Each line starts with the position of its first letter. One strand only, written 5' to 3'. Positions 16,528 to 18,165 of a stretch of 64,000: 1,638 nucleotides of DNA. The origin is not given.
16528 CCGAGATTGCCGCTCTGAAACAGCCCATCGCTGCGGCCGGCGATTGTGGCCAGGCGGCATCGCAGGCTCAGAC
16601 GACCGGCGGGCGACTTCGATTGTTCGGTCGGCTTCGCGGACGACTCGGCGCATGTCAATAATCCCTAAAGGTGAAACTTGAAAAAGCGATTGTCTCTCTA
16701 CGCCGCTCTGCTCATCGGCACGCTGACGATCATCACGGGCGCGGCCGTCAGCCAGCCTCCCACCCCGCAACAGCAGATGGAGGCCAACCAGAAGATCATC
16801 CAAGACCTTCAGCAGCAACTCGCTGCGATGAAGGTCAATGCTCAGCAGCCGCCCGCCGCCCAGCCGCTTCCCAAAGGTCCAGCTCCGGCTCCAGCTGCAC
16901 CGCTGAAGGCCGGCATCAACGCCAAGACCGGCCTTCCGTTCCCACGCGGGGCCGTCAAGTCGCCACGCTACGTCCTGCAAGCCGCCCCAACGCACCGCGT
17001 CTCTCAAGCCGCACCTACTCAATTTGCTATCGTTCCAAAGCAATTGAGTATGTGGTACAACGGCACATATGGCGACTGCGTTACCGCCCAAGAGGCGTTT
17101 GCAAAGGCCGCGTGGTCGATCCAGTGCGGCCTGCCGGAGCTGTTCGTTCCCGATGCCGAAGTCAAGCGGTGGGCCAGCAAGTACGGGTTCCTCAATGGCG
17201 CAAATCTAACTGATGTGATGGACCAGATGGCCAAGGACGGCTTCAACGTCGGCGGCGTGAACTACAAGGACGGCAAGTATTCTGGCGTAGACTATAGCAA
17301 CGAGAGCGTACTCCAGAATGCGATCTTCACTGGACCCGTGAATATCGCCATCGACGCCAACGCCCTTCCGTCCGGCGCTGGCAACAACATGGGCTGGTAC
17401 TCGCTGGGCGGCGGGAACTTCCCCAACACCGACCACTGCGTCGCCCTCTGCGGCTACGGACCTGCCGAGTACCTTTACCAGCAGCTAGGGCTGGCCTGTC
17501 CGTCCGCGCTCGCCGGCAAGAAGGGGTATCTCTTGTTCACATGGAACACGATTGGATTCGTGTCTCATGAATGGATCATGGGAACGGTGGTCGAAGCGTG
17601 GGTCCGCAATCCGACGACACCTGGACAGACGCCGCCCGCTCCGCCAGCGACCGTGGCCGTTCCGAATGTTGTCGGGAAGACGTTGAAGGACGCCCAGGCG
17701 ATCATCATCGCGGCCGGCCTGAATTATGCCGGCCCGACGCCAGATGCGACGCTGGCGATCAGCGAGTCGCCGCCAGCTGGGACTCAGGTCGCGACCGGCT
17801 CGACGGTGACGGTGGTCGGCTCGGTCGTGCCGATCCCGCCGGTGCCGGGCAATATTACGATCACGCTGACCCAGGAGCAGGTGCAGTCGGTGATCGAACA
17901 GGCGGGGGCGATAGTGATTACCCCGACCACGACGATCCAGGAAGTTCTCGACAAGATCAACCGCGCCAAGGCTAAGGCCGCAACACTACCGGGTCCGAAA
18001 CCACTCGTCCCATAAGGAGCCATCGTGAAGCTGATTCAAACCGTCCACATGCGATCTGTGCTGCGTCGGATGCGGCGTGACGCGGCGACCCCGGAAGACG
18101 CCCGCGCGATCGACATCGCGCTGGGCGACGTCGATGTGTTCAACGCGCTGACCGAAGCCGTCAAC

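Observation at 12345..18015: Atypical lysis/secretion block: holin-like TM proteins, a CAP-like secreted protein, and a signal-peptide cysteine peptidase with a PASTA domain as endolysin candidate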

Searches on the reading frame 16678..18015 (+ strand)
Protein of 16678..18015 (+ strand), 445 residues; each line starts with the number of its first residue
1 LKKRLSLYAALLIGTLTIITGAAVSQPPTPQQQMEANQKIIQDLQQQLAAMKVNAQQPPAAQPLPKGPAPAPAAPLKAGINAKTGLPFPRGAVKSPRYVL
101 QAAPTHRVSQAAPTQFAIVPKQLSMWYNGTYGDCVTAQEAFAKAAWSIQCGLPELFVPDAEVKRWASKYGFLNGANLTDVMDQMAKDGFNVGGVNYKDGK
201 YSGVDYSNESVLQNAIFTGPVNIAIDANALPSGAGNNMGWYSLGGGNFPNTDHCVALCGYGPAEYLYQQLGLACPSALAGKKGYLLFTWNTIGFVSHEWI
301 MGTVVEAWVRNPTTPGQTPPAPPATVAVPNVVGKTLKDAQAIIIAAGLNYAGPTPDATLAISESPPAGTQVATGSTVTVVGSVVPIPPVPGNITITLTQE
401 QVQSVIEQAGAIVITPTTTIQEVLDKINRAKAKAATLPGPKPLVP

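Call 4: search_protein_families(library=pfam, proteins=[window:16678-18015:+], max_evalue=1)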
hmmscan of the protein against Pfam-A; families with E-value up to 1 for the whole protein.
window:16678-18015:+ (445 aa): 3 families
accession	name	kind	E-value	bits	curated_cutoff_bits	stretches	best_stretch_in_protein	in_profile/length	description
PF03793.24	PASTA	-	1.4e-08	35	23.2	1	326-380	1-61/64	PASTA domain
PF00112.29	Peptidase_C1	-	0.063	13.8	20.7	1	196-263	111-178/220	Papain family cysteine protease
PF07451.17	SpoVAD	-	0.16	11.2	22.1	1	109-154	83-126/329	Stage V sporulation protein AD (SpoVAD)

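Call 5: search_protein_families(library=phrogs, proteins=[window:16678-18015:+], max_evalue=1)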
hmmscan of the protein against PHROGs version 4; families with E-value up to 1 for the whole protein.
window:16678-18015:+ (445 aa): 0 families

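Call 7: find_homologous_proteins(query=window:16678-18015:+)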
Query window:16678-18015:+ (445 aa): 426 proteins with E <= 0.001 among 8000 candidates; the best 120 are listed.
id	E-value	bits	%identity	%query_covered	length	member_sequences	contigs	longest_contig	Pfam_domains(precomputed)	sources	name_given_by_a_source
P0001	6.4e-294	993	100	100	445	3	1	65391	PF03793.25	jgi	jgi:hypothetical protein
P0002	5.0e-138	479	59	89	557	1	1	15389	PF03793.25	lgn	-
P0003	5.7e-130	452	78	53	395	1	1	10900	-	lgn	-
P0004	1.7e-129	451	56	89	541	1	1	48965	PF03793.25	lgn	-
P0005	8.5e-128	445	81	52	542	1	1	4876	-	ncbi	-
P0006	8.4e-125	435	76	55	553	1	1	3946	-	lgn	-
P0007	6.1e-123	429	77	52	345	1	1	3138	-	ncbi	-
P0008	2.0e-122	427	77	52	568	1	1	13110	-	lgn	-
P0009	1.2e-120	422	64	71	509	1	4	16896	PF01833.31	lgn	-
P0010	3.5e-119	417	66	66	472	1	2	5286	PF03793.25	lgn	-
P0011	9.2e-119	415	77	52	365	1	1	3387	-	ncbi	-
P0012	1.6e-116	408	73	52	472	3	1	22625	-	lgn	-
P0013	4.0e-113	397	72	51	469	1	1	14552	-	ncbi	-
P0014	1.2e-107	379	50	89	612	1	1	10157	PF03793.25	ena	-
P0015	1.2e-106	376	61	66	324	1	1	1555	PF03793.25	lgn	-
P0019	1.0e-101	359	57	71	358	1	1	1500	PF03793.25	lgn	-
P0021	1.1e-100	356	58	66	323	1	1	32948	PF03793.25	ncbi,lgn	-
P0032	3.2e-97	344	45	89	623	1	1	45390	PF03793.25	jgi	jgi:hypothetical protein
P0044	3.6e-95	338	64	52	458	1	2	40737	-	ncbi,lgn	-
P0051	4.1e-93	331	47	77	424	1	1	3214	PF05345.19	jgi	jgi:hypothetical protein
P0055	1.1e-91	326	55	66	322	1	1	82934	PF03793.25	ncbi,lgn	-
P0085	4.8e-87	311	63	50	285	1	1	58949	-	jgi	jgi:hypothetical protein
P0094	6.7e-86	307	62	51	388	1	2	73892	-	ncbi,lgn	-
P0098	5.3e-85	304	62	51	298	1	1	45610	-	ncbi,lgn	-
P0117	3.0e-82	295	61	52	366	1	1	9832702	-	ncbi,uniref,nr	ncbi:hypothetical protein [Frigoriglobus tundricola]|uniref:Uncharacterized protein n=1 Tax=Frigorig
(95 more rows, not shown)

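Call 12: find_encoding_contigs(protein=P0001, flank=10000, max_places=3)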
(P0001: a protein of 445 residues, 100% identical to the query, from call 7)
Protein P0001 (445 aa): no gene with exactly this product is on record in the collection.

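Call 14: search_solved_structures(query=A1, max_evalue=10, show_alignments=3)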
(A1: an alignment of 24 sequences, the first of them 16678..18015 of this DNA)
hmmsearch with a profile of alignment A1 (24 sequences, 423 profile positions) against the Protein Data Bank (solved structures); distinct sequences matched with E-value up to 10: 28.
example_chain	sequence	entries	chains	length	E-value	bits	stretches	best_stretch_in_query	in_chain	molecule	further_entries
5a24_A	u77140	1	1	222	0.00074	22.2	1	124-185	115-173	DIONAIN-1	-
1aec_A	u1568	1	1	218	0.0037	19.9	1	123-185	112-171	ACTINIDIN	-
3f75_A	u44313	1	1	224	0.018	17.7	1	131-185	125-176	Cathepsin L Protease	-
2act_A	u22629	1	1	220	0.019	17.6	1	123-185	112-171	ACTINIDIN PRECURSOR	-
3p5u_A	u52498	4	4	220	0.02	17.5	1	123-185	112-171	Actinidin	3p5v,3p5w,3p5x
3h7d_A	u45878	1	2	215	0.038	16.6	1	130-186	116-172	Cathepsin K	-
8r78_A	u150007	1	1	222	0.068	15.8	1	124-186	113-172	Ficin 3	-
3ovz_A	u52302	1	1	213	0.11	15.1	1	130-185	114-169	Cathepsin K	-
1snk_A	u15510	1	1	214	0.11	15.1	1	130-185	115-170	Cathepsin K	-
5tdi_A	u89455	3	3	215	0.11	15.1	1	130-185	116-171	Cathepsin K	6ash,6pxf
1atk_A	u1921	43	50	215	0.11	15.1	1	130-185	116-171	CATHEPSIN K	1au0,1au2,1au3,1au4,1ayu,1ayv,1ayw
9g6a_A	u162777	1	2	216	0.11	15.1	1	130-185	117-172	Cathepsin K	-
6qlm_A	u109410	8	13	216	0.11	15.1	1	130-185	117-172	Cathepsin K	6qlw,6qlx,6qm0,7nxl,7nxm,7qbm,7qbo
1u9v_A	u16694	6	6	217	0.11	15.1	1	130-185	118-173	Cathepsin K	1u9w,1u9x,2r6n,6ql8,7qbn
5j94_A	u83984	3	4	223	0.12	15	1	130-185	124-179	Cathepsin K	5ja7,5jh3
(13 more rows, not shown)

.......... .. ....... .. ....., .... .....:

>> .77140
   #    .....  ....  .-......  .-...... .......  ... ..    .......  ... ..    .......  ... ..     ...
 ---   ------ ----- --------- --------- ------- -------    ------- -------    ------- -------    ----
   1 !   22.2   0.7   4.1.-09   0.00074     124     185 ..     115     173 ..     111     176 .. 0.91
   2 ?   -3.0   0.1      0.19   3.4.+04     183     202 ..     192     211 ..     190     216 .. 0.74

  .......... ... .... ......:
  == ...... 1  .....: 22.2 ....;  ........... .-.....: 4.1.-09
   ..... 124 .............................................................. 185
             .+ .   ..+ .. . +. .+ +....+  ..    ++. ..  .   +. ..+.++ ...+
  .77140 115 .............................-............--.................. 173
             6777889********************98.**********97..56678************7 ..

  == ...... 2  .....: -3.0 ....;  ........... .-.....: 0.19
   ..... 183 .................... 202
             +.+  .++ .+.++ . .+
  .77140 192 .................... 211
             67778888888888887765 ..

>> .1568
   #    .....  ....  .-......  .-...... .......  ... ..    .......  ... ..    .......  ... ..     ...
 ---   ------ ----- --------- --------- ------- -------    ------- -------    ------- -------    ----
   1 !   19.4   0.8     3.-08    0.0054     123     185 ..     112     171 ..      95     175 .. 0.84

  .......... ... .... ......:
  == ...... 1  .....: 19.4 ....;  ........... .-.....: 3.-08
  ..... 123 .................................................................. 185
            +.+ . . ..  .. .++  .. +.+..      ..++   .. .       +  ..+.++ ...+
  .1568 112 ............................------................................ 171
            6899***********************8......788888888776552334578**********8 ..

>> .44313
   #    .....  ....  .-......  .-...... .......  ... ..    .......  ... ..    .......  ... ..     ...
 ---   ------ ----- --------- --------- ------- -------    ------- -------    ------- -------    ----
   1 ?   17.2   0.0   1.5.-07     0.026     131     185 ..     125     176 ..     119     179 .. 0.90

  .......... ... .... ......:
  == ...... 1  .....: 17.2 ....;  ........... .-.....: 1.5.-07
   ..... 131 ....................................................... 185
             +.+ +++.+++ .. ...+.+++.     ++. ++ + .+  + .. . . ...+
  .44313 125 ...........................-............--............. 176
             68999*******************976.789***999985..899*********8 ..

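Call 18: find_encoding_contigs(protein=P0117, flank=10000, max_places=2)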
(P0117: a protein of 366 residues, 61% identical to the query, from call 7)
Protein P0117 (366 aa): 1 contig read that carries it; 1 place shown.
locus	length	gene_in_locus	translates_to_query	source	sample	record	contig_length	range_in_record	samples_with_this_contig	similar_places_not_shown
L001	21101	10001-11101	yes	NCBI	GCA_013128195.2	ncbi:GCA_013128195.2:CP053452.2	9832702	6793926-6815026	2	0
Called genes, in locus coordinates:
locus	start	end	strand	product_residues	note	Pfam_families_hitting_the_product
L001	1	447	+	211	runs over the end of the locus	-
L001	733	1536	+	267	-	-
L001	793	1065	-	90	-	-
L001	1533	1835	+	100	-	-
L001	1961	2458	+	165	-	PF13384:HTH_23, PF13518:HTH_28, PF13551:HTH_29, PF13565:HTH_32, PF13592:HTH_33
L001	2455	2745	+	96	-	PF13358:DDE_3 (faint)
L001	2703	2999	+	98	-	PF13358:DDE_3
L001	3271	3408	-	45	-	-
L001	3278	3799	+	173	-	-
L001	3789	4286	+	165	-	PF13384:HTH_23, PF13518:HTH_28, PF13551:HTH_29, PF13565:HTH_32, PF13592:HTH_33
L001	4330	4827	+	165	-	PF13358:DDE_3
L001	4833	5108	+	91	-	-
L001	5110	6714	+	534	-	-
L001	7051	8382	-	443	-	PF13546:DDE_5, PF01609:DDE_Tnp_1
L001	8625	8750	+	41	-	-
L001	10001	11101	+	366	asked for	-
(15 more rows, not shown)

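Call 19: find_encoding_contigs(protein=P0032, flank=10000, max_places=2)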
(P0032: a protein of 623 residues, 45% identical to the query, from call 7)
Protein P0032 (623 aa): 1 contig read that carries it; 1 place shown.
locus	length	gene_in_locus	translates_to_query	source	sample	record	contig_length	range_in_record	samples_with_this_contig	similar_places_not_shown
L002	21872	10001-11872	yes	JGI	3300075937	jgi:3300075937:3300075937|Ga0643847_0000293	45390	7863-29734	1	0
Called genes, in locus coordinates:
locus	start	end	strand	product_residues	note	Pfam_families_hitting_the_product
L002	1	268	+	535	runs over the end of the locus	-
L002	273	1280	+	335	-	-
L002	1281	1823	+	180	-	-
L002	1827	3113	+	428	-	-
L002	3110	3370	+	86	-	-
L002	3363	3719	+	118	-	-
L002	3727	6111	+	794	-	-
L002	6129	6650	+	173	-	-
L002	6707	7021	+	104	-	-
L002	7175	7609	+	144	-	-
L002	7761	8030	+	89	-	-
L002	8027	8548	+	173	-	-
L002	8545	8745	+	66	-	-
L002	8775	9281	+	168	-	-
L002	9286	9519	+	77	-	-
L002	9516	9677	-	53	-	-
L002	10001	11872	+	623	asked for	PF03793:PASTA (weak)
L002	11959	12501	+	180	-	-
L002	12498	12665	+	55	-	-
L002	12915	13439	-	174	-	-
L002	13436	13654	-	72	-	-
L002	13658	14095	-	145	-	-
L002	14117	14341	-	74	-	-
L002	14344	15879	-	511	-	-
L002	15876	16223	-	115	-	-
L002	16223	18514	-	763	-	PF02195:ParB_N, PF17762:HTH_ParB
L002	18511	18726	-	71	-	-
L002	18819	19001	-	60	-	-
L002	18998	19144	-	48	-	-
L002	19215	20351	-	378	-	-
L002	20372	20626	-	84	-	-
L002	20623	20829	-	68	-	PF02599:CsrA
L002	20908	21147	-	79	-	-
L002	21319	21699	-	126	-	-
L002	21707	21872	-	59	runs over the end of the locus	-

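Call 24: predict_structure(alignment_id=A2)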
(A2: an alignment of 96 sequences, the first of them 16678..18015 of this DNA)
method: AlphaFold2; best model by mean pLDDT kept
length: 445 residues; sequences in the alignment: 96
mean_pLDDT: 81.0   pTM: 0.65
mean pLDDT of the five models: 81.0, 80.6, 80.4, 79.9, 79.7
residues with pLDDT >= 90: 233; 70-90: 87; 50-70: 69; < 50: 56
segments of 3 or more residues with pLDDT < 50: 20-23, 55-62, 71-73, 358-378, 380-394, 443-445
pLDDT, mean of each block of 10 residues (from residue 1): 71 58 66 89 82 52 51 57 90 96 96 94 95 97 97 97 98 97 98 97 98 98 97 94 91 98 97 97 97 98 97 93 67 79 74 56 44 45 35 56 64 73 80 70 51
secondary structure, 60 per line:
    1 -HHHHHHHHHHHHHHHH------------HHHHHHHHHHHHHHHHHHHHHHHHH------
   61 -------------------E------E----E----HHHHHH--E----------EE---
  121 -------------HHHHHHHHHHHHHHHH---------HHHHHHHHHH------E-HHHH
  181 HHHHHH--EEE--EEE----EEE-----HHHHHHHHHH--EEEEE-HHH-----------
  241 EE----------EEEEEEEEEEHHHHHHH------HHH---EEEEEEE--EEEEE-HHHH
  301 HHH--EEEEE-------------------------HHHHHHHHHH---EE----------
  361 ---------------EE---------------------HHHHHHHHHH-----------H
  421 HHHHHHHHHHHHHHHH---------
elements in order: H2-17 H30-54 H97-102 H134-149 H159-168 H177-186 E189-191 E194-196 E201-203 H209-218 E221-225 E253-262 H263-269 E282-288 E291-295 H297-303 E306-310 H336-345 H399-408 H420-436

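Call 26: fold_search(model_id=the predicted structure, library=pdb)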
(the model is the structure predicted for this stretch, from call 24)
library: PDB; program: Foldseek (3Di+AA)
matches with E <= 10: 308; with E <= 0.001: 205
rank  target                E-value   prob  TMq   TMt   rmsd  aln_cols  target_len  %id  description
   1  3f75_A                4.0e-07  1.00  0.34  0.64   4.2       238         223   14  Activated Toxoplasma gondii cathepsin L (TgCPL) in complex with its propeptide (released 2008-11-25)
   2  4qrg_A                7.3e-07  1.00  0.32  0.45   9.5       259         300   15  Crystal structure of I86L mutant of papain (released 2015-08-05)
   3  7pck_D                7.7e-07  1.00  0.35  0.50   7.5       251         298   18  CRYSTAL STRUCTURE OF WILD TYPE HUMAN PROCATHEPSIN K (released 1999-10-25)
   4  8jcq                  8.7e-07  1.00  0.31  0.59   5.8       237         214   15  Crystal structure of calotropain FI from Calotropis gigantea (released 2024-05-22)
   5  6jd8                  1.0e-06  1.00  0.39  0.53   4.9       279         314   13  Structure of a proline specific mutant of human cathepsin L (released 2020-02-05)
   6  1cs8                  1.1e-06  1.00  0.35  0.48   7.8       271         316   13  CRYSTAL STRUCTURE OF PROCATHEPSIN L (released 1999-08-23)
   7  7pck_B                1.2e-06  1.00  0.38  0.52   4.0       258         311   17  CRYSTAL STRUCTURE OF WILD TYPE HUMAN PROCATHEPSIN K (released 1999-10-25)
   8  7pck_A                1.8e-06  1.00  0.35  0.47   7.9       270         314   17  CRYSTAL STRUCTURE OF WILD TYPE HUMAN PROCATHEPSIN K (released 1999-10-25)
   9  4qrv_B                1.9e-06  1.00  0.32  0.46   5.4       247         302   16  Crystal structure of I86F mutant of papain (released 2015-08-12)
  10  6yce_A                2.2e-06  1.00  0.33  0.63   4.2       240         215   15  Structure the bromelain protease from Ananas comosus with a thiomethylated active cysteine (released 2020-11-25)
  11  3pnr_A                2.2e-06  1.00  0.31  0.52   6.9       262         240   14  Structure of PbICP-C in complex with falcipain-2 (released 2011-07-27)
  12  4qrx_A                2.4e-06  1.00  0.32  0.47   4.4       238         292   16  Crystal structure of pro-papain mutant at pH 4.0 (released 2015-08-05)
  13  2cio_A                2.4e-06  1.00  0.30  0.58   5.6       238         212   15  The high resolution x-ray structure of papain complexed with fragments of the Trypanosoma brucei cysteine protease inh (released 2006-05-18)
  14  1aec                  2.9e-06  1.00  0.32  0.60   4.4       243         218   16  CRYSTAL STRUCTURE OF ACTINIDIN-E-64 COMPLEX+ (released 1993-10-31)
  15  6jd0                  3.1e-06  1.00  0.37  0.50   5.2       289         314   13  Structure of mutant human cathepsin L, engineered for GAG binding (released 2020-02-05)
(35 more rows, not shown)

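Call 27: find_related_loci(query=A1, collection=viral_contigs, flank=10000)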
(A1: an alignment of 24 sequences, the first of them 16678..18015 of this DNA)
Query A1 (445 aa) in viral_contigs; peptide patterns used: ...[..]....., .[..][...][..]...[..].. (x = any residue, [..] = any of these).
94 stretches matched a pattern; 27 encode a relative of the query (tblastn E <= 1e-3); 27 distinct loci.
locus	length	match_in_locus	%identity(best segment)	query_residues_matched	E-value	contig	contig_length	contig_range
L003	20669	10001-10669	69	90-316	2e-98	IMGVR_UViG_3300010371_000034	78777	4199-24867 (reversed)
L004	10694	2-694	66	91-317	1e-96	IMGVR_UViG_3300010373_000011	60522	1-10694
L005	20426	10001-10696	55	88-316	2e-76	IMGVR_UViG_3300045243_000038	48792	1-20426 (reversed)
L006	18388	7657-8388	49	62-318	3e-72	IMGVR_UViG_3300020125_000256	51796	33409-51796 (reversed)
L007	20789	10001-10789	49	71-333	4e-70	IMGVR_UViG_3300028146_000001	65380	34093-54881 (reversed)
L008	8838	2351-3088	52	76-319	2e-69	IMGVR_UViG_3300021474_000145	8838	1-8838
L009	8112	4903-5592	51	89-317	1e-68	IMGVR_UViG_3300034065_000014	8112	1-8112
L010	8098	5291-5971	51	89-314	2e-67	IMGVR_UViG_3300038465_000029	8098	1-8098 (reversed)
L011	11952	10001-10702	47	86-319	3e-65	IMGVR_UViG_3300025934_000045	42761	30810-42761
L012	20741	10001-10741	48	88-328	7e-63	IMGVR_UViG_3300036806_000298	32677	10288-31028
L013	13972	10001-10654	46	91-314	3e-60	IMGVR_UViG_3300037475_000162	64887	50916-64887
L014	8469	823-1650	41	68-341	6e-55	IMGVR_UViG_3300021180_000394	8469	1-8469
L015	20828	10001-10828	41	68-341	6e-55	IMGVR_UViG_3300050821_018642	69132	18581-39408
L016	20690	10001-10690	44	86-314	6e-54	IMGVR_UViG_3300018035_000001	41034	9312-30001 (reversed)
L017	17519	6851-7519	46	91-314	3e-53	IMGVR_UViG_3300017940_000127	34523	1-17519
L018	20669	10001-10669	46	91-314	3e-53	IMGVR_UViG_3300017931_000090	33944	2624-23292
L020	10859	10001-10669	44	88-314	1e-50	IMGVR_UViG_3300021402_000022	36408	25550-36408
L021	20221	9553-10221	44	88-314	1e-50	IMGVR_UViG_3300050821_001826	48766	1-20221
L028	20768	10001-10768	38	75-330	2e-40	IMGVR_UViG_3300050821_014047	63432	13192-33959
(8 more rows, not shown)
